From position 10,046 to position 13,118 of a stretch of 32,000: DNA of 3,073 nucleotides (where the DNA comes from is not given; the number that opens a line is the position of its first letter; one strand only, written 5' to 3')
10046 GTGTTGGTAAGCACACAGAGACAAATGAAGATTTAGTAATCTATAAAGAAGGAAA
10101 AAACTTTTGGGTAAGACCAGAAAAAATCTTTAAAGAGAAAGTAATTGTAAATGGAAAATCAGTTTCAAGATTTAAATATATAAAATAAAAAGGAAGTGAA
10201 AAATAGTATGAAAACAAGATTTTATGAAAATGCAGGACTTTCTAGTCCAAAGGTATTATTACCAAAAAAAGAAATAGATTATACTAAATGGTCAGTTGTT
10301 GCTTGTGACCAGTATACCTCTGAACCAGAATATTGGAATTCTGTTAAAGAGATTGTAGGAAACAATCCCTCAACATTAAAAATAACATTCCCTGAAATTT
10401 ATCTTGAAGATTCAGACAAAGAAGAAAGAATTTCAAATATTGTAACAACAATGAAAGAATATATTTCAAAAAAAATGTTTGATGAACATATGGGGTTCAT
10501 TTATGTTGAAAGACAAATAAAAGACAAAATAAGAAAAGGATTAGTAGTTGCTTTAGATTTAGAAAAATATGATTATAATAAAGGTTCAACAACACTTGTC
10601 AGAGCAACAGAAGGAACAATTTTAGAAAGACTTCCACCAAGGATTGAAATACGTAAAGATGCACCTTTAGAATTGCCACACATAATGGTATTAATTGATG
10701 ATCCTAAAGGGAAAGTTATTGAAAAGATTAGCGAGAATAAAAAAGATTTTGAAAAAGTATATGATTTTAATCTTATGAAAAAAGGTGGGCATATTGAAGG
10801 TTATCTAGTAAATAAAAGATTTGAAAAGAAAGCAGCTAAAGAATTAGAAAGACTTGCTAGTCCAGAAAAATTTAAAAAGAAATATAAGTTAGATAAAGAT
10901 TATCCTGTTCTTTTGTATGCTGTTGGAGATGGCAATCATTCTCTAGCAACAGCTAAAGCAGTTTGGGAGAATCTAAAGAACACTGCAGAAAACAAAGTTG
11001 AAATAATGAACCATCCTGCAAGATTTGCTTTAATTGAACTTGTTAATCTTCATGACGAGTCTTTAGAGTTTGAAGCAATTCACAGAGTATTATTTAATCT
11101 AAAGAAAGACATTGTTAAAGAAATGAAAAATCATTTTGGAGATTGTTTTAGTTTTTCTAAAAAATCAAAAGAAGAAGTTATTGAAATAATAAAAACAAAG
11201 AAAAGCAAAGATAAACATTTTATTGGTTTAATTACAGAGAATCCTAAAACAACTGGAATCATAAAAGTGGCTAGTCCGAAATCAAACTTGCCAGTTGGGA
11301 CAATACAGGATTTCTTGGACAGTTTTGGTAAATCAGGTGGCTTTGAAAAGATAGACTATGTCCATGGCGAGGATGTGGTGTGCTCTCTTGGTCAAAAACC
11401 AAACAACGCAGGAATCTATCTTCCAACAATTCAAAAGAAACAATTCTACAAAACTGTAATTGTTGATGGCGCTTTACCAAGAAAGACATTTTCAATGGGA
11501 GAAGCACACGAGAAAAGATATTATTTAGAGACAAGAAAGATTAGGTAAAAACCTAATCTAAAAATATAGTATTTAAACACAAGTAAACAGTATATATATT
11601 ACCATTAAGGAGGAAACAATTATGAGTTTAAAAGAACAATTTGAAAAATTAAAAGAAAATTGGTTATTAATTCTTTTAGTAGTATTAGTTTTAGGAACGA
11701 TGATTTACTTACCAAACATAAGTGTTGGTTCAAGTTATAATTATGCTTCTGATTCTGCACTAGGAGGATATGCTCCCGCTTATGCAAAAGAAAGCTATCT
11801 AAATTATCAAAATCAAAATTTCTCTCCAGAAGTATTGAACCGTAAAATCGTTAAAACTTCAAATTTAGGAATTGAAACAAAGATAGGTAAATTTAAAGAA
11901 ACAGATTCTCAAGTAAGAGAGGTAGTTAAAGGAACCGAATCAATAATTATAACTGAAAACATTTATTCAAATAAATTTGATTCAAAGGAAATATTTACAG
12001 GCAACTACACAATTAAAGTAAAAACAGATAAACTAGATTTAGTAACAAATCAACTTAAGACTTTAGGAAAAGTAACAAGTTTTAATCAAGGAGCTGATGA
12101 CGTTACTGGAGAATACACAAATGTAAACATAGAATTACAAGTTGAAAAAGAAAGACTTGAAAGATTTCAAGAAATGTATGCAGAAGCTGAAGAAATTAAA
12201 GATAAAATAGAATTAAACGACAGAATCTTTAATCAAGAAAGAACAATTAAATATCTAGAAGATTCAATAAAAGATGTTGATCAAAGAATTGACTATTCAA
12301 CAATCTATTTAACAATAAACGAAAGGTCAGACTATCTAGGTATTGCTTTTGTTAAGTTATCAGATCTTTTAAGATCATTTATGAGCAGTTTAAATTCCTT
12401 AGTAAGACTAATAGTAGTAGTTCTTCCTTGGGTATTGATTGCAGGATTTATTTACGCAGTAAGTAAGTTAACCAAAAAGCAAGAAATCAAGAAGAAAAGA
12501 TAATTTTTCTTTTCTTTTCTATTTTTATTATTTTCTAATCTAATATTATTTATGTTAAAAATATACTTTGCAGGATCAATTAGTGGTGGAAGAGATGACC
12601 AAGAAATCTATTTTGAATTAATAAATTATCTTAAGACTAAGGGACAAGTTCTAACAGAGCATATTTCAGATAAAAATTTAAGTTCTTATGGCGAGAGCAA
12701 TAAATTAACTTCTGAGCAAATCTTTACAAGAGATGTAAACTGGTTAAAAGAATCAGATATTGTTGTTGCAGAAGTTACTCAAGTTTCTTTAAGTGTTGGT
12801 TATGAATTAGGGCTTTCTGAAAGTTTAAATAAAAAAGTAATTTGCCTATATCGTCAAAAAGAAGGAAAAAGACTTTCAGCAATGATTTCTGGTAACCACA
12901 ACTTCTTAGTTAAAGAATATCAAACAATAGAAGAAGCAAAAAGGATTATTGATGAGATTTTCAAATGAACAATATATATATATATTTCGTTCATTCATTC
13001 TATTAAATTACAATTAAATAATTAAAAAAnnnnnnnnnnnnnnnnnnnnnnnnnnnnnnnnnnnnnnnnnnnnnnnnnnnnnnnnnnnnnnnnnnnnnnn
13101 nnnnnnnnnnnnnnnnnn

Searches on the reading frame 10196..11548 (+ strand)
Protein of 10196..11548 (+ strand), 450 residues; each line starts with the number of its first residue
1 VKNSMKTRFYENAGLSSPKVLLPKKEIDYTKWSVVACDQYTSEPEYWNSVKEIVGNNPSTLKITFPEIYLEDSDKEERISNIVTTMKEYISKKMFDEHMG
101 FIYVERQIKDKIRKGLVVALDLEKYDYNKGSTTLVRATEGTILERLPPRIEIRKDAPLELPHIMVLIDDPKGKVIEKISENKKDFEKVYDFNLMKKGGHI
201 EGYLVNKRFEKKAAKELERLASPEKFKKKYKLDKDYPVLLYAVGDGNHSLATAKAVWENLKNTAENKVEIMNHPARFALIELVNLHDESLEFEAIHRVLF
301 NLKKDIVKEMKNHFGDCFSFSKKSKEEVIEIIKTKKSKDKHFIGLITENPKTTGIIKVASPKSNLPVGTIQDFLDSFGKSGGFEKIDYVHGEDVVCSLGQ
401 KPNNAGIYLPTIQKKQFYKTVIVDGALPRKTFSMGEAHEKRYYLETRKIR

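Call 7: search_protein_families(library=pfam, proteins=[window:10196-11548:+], max_evalue=0.01)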
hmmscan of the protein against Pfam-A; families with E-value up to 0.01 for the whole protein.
window:10196-11548:+ (450 aa): 1 family
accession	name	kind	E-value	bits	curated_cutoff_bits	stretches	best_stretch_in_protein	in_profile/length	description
PF06245.16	DUF1015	-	1.1e-65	222.2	25.8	1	21-376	1-324/325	Protein of unknown function (DUF1015)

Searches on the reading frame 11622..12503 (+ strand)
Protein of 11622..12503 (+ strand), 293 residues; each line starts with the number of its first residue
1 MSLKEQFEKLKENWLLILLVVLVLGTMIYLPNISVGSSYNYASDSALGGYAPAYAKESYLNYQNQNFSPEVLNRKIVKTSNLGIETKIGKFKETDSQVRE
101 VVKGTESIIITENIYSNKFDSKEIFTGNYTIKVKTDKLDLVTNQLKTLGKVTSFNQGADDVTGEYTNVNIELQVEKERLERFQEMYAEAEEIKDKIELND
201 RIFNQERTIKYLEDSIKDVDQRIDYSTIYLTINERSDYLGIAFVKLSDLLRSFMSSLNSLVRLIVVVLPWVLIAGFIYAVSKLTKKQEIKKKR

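Call 7: search_protein_families(library=pfam, proteins=[window:11622-12503:+], max_evalue=0.01)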
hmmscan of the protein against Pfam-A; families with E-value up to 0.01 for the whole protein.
window:11622-12503:+ (293 aa): 1 family
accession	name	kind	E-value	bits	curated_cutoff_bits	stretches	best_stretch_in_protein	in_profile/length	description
PF14257.11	DUF4349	-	1.6e-31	109.8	27.7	1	74-280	1-211/213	Domain of unknown function (DUF4349)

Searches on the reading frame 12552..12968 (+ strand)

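Call 7: search_protein_families(library=pfam, proteins=[window:12552-12968:+], max_evalue=0.01)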
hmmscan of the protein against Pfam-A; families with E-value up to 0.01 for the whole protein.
window:12552-12968:+ (138 aa): 2 families
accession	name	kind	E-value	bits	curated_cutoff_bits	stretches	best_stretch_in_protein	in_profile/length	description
PF05014.21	Nuc_deoxyrib_tr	-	2.1e-14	54.1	28.8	1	4-103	1-100/117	Nucleoside 2-deoxyribosyltransferase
PF08820.15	DUF1803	-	0.00034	21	32.2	0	48-114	4-68/91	Domain of unknown function (DUF1803)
